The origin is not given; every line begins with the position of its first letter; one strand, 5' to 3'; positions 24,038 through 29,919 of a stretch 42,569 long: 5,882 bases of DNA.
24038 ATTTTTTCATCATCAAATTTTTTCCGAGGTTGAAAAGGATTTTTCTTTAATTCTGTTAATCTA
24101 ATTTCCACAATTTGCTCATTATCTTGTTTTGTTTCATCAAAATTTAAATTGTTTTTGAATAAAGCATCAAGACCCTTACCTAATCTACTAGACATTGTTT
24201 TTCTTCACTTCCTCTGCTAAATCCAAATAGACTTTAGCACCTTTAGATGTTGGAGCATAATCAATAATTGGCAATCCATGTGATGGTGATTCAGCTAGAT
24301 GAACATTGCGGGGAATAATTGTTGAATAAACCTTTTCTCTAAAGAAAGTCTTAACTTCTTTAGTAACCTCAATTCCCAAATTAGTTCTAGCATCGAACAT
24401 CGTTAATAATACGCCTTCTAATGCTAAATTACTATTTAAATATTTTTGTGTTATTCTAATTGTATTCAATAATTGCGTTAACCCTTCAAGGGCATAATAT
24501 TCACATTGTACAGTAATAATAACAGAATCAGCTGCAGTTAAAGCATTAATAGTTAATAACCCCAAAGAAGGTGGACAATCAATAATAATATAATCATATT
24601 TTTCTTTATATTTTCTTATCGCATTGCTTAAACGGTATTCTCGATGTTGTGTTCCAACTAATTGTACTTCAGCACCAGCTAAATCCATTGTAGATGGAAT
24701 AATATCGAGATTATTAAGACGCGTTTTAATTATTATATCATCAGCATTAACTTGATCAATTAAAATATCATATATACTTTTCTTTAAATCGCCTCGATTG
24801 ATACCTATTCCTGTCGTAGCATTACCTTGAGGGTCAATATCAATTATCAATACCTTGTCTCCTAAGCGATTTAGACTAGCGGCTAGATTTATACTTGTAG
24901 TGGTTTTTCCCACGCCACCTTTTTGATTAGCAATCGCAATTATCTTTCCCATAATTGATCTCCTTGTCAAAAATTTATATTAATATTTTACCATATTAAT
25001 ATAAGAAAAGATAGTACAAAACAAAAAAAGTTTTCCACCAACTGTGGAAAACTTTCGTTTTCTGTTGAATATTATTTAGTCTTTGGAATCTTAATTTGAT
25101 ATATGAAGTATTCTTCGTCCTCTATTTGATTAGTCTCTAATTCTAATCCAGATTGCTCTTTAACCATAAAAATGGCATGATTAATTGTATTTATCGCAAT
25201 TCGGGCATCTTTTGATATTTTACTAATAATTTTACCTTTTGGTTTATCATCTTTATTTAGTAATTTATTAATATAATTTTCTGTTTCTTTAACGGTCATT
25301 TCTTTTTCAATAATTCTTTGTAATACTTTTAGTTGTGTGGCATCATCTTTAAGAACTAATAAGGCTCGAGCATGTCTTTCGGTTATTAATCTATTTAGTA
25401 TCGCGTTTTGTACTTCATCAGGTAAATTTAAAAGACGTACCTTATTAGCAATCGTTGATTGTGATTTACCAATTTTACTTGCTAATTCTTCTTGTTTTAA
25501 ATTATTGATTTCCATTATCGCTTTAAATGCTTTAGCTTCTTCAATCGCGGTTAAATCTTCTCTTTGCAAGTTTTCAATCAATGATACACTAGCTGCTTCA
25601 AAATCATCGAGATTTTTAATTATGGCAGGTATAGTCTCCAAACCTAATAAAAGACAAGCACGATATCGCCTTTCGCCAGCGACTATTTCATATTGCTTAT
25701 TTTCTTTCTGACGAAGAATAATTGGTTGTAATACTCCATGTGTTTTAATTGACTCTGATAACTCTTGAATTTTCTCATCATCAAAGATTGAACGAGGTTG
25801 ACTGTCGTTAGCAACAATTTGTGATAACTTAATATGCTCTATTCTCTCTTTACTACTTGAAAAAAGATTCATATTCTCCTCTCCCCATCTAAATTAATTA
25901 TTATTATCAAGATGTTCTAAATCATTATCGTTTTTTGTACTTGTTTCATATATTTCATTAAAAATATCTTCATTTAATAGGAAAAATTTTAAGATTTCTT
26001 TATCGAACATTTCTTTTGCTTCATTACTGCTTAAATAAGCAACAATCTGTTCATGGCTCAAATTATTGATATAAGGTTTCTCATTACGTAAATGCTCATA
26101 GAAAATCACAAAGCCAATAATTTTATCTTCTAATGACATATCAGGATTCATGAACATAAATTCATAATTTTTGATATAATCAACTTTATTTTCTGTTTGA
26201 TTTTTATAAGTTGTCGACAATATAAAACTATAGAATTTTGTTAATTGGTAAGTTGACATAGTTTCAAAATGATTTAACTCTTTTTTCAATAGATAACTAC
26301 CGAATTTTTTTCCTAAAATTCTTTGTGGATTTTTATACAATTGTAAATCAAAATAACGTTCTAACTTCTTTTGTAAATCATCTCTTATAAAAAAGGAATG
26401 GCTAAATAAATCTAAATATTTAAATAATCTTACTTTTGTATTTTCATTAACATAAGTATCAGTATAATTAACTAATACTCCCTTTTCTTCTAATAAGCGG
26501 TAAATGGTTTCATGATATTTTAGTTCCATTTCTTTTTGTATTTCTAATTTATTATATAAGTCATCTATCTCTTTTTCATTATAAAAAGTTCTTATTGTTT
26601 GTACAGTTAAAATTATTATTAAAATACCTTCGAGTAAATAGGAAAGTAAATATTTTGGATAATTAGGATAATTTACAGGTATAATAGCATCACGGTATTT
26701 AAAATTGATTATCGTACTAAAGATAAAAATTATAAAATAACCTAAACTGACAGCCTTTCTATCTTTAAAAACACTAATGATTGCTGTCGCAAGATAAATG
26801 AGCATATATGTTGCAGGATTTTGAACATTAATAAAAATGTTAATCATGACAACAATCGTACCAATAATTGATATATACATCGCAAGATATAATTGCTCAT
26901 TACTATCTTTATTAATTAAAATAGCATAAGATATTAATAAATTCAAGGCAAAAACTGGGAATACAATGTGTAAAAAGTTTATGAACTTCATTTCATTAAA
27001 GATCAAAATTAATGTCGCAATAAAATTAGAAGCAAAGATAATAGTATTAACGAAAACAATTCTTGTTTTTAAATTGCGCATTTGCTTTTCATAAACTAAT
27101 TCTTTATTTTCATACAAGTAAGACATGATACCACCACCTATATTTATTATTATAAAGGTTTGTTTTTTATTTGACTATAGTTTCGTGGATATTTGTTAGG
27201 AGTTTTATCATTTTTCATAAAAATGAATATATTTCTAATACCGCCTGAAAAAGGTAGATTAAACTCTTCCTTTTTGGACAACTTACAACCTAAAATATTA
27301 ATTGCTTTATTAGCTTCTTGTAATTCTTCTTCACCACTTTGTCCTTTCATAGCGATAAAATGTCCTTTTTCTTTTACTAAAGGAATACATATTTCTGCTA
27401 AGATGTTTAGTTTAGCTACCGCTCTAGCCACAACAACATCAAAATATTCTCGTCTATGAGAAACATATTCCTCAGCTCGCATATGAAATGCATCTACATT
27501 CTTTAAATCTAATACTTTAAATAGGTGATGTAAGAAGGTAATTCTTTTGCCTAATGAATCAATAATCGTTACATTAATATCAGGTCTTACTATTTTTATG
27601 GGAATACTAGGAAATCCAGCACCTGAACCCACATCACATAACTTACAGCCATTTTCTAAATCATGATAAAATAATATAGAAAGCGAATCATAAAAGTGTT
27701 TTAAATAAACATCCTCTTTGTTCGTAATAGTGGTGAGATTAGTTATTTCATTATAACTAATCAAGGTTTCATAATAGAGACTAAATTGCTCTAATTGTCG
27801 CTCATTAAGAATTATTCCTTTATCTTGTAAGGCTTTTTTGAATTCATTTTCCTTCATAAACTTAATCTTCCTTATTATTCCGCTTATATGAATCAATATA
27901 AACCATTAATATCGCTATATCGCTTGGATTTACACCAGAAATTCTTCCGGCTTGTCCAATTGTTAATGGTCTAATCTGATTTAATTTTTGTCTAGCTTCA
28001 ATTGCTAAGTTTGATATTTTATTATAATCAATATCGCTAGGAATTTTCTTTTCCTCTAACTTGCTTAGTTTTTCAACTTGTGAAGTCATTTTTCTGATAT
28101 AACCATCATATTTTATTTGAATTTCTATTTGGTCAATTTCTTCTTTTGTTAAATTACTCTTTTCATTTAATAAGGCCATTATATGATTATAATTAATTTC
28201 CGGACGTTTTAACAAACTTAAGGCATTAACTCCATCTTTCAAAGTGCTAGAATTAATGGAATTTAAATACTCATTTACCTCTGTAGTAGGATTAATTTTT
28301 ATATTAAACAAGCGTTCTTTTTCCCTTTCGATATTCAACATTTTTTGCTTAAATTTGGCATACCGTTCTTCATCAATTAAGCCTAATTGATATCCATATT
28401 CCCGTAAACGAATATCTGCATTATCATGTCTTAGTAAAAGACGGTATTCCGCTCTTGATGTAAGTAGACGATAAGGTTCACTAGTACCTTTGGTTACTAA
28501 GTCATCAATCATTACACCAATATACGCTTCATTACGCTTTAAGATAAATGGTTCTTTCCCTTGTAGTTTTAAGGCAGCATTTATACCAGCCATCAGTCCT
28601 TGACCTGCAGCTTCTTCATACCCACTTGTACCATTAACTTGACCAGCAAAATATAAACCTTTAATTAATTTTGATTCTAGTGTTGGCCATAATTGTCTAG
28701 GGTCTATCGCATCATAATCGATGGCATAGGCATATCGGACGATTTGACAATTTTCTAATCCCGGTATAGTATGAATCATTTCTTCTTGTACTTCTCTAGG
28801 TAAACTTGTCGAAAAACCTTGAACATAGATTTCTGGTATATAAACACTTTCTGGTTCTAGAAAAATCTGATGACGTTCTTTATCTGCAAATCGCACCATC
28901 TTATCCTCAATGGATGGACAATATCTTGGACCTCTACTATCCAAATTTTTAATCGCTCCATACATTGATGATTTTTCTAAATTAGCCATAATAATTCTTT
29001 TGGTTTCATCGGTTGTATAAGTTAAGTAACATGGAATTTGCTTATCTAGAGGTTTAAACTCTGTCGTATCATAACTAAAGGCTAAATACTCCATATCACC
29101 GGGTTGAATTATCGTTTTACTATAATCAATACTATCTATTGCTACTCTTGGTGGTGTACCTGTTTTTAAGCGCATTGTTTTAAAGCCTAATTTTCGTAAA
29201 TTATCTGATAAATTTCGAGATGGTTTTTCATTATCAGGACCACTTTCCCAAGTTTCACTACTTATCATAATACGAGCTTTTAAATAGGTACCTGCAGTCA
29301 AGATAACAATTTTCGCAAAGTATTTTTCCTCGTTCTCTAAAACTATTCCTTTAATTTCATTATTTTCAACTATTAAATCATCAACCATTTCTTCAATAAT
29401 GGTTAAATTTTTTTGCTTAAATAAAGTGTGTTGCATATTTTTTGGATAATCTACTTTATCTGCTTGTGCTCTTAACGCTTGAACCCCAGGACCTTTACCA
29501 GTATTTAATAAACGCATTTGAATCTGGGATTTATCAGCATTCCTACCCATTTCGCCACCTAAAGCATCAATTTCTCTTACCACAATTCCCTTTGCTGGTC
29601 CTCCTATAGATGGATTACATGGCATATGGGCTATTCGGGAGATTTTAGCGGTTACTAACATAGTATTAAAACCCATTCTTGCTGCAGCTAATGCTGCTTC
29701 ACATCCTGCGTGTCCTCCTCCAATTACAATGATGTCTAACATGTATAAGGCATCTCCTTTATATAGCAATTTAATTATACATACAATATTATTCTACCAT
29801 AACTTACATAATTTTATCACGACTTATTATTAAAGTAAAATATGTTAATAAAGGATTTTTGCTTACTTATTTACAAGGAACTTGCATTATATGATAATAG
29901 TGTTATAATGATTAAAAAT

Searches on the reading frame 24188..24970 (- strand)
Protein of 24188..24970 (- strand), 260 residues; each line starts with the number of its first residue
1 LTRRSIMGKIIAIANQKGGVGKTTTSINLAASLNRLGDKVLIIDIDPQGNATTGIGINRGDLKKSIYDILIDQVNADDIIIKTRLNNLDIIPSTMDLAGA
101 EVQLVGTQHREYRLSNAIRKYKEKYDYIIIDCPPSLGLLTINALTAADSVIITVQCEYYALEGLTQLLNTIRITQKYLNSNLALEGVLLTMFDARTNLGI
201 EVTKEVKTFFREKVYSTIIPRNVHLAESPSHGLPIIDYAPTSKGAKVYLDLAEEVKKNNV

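Call 45: search_protein_families(library=pfam, proteins=[window:24188-24970:-], max_evalue=0.00001)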
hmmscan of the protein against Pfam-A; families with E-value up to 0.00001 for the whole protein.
window:24188-24970:- (260 aa): 7 families
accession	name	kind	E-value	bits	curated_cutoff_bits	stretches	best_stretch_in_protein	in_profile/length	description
PF13614.12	AAA_31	-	1.9e-73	246.6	27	1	9-183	2-176/177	AAA domain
PF01656.29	CbiA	-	2.2e-27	95.9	25.4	1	11-235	1-125/125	CobQ/CobB/MinD/ParA nucleotide binding domain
PF09140.17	MipZ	-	2.1e-14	53.9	20.7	1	10-162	2-137/262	ATPase MipZ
PF06564.18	CBP_BcsQ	-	5.1e-14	52.8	21.3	1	9-252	2-230/234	Cellulose biosynthesis protein BcsQ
PF00142.24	Fer4_NifH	-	2.2e-13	50.7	25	1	16-259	7-248/271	4Fe-4S iron sulfur cluster binding proteins, NifH/frxC family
PF10609.15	ParA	-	8.1e-13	48.8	27.1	1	9-155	4-145/246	NUBPL iron-transfer P-loop NTPase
PF02374.21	ArsA_ATPase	-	2.1e-08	34.2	24.3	1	16-139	8-142/305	Anion-transporting ATPase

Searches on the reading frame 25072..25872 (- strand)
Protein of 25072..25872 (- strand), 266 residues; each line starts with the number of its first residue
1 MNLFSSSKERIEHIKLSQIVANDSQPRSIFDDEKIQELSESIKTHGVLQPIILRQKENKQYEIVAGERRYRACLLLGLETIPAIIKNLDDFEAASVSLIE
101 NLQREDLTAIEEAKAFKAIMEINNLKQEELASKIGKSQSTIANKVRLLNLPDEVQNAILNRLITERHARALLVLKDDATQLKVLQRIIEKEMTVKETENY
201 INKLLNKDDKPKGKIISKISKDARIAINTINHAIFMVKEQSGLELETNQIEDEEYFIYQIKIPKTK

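Call 45: search_protein_families(library=pfam, proteins=[window:25072-25872:-], max_evalue=0.00001)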
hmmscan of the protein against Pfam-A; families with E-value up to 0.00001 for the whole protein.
window:25072-25872:- (266 aa): 3 families
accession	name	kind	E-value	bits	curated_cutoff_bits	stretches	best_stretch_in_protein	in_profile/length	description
PF02195.25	ParB_N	-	1.5e-36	124.7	26.3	1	10-103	2-95/95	ParB N-terminal domain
PF17762.8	HTH_ParB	-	1e-34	119.1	22.6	1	105-205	1-101/102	ParB HTH domain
PF01381.28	HTH_3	-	7.8e-07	29.5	23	0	117-142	2-27/55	Helix-turn-helix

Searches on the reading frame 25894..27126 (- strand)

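Call 45: search_protein_families(library=pfam, proteins=[window:25894-27126:-], max_evalue=0.00001)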
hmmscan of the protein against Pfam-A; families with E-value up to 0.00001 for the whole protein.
window:25894-27126:- (410 aa): 0 families

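Call 50: search_protein_families(library=pfam, proteins=[window:25894-27126:-], max_evalue=1)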
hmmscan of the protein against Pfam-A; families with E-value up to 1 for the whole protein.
window:25894-27126:- (410 aa): 1 family
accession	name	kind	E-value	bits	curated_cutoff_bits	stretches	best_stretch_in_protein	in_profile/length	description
PF12036.14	DUF3522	-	0.32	11.5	29.3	1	85-183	76-174/188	Protein of unknown function (DUF3522)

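Call 86: search_protein_families(library=ncbifam, proteins=[window:25894-27126:-], max_evalue=0.00001)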
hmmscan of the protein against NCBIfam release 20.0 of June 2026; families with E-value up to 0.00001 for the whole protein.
window:25894-27126:- (410 aa): 0 families

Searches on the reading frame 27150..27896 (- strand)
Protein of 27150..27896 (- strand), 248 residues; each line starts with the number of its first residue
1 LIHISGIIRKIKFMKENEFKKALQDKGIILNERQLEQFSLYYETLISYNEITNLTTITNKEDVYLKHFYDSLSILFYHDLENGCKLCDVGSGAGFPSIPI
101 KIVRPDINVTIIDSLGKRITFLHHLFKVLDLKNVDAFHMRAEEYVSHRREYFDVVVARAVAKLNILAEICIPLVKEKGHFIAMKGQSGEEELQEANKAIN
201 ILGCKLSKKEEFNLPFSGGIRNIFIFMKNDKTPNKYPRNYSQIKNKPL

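Call 46: search_protein_families(library=pfam, proteins=[window:27150-27896:-], max_evalue=0.00001)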
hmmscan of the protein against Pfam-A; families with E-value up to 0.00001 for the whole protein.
window:27150-27896:- (248 aa): 1 family
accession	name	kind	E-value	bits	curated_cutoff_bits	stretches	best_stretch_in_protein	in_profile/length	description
PF02527.21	GidB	-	5.1e-53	179.6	27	1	34-208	1-172/184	rRNA small subunit methyltransferase G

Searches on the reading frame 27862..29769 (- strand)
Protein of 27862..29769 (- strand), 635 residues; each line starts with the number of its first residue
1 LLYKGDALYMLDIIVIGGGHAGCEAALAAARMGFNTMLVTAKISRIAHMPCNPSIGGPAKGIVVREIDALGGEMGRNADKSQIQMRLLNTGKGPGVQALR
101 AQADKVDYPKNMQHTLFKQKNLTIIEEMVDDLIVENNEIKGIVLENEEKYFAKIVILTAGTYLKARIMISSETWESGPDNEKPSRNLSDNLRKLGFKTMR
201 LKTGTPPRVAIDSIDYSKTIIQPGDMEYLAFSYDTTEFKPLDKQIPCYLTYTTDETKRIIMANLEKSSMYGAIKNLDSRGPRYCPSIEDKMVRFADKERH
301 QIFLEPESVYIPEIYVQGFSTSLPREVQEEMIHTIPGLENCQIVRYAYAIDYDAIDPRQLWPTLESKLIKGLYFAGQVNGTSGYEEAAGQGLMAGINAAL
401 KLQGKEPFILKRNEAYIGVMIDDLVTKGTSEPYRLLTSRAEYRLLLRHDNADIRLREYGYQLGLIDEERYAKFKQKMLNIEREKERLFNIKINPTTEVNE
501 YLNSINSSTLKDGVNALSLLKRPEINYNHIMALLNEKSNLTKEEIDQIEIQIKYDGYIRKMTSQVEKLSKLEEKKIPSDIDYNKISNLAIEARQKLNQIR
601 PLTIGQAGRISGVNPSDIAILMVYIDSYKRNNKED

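Call 46: search_protein_families(library=pfam, proteins=[window:27862-29769:-], max_evalue=0.00001)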
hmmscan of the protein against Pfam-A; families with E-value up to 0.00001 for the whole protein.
window:27862-29769:- (635 aa): 5 families
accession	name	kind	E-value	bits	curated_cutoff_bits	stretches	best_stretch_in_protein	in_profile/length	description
PF01134.28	GIDA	-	4.4e-167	556.5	22.1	1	12-406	1-391/391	Glucose inhibited division protein A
PF21680.2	GIDA_C_1st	-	2.3e-26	92.8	24.7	1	467-560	1-94/96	tRNA modifying enzyme MnmG/GidA C-terminal helical domain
PF13932.14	SAM_GIDA_C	-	2.3e-26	91.8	27.1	1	566-622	1-57/57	tRNA modifying enzyme MnmG/GidA C-terminal helical bundle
PF00890.30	FAD_binding_2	-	2.1e-08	34.2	20.4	0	12-42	1-31/414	FAD binding domain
PF12831.13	FAD_oxidored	-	8.1e-07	29.1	27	1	12-156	1-141/416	FAD dependent oxidoreductase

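Call 59: find_homologous_proteins(query=window:27862-29769:-, max_evalue=1e-100)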
Query window:27862-29769:- (635 aa): 8000 proteins with E <= 1e-100 among 8000 candidates; the best 120 are listed.
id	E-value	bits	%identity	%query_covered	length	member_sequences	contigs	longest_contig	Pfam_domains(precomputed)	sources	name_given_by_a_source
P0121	0.0e+0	1399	100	99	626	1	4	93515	PF00890.31,PF21680.3,PF01134.29,PF13932.16,PF12831.14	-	-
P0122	0.0e+0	1177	81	100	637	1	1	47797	PF00890.31,PF21680.3,PF01134.29,PF13932.16,PF12831.14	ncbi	-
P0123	0.0e+0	1174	82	99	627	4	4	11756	PF00890.31,PF21680.3,PF01134.29,PF13932.16,PF12831.14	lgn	-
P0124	0.0e+0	1164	83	98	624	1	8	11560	PF00890.31,PF21680.3,PF01134.29,PF13932.16,PF12831.14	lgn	-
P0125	0.0e+0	1163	83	98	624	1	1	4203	PF00890.31,PF21680.3,PF01134.29,PF13932.16,PF12831.14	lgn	-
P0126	0.0e+0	1157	81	98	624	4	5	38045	PF00890.31,PF21680.3,PF01134.29,PF13932.16,PF12831.14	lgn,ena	-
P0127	0.0e+0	1145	81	98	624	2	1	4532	PF00890.31,PF07992.21,PF21680.3,PF01134.29,PF13932.16,PF12831.14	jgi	-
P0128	0.0e+0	1140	79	99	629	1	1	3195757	PF00890.31,PF21680.3,PF01134.29,PF13932.16,PF12831.14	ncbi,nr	ncbi:tRNA uridine-5-carboxymethylaminomethyl(34) synthesis enzyme MnmG [Mycoplasmatota bacterium]|nr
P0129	0.0e+0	1133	79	98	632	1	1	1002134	PF00890.31,PF07992.21,PF21680.3,PF01134.29,PF13932.16,PF12831.14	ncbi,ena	-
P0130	0.0e+0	1131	79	98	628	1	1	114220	PF00890.31,PF21680.3,PF01134.29,PF13932.16,PF12831.14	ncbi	-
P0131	0.0e+0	1124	79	98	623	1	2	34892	PF00890.31,PF07992.21,PF21680.3,PF01134.29,PF13932.16,PF12831.14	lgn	-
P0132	0.0e+0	1123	80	98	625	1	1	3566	PF00890.31,PF21680.3,PF01134.29,PF13932.16,PF12831.14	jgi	-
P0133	0.0e+0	1110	77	100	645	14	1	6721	PF00890.31,PF07992.21,PF21680.3,PF01134.29,PF13932.16,PF12831.14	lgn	-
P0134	0.0e+0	1102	77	98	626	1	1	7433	PF00890.31,PF21680.3,PF01134.29,PF13932.16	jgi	jgi:tRNA uridine 5-carboxymethylaminomethyl modification enzyme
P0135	0.0e+0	1098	77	98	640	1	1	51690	PF00890.31,PF21680.3,PF01134.29,PF13932.16,PF12831.14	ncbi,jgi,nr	ncbi:MAG: tRNA uridine 5-carboxymethylaminomethyl modification enzyme GidA [Haloplasmataceae bacteri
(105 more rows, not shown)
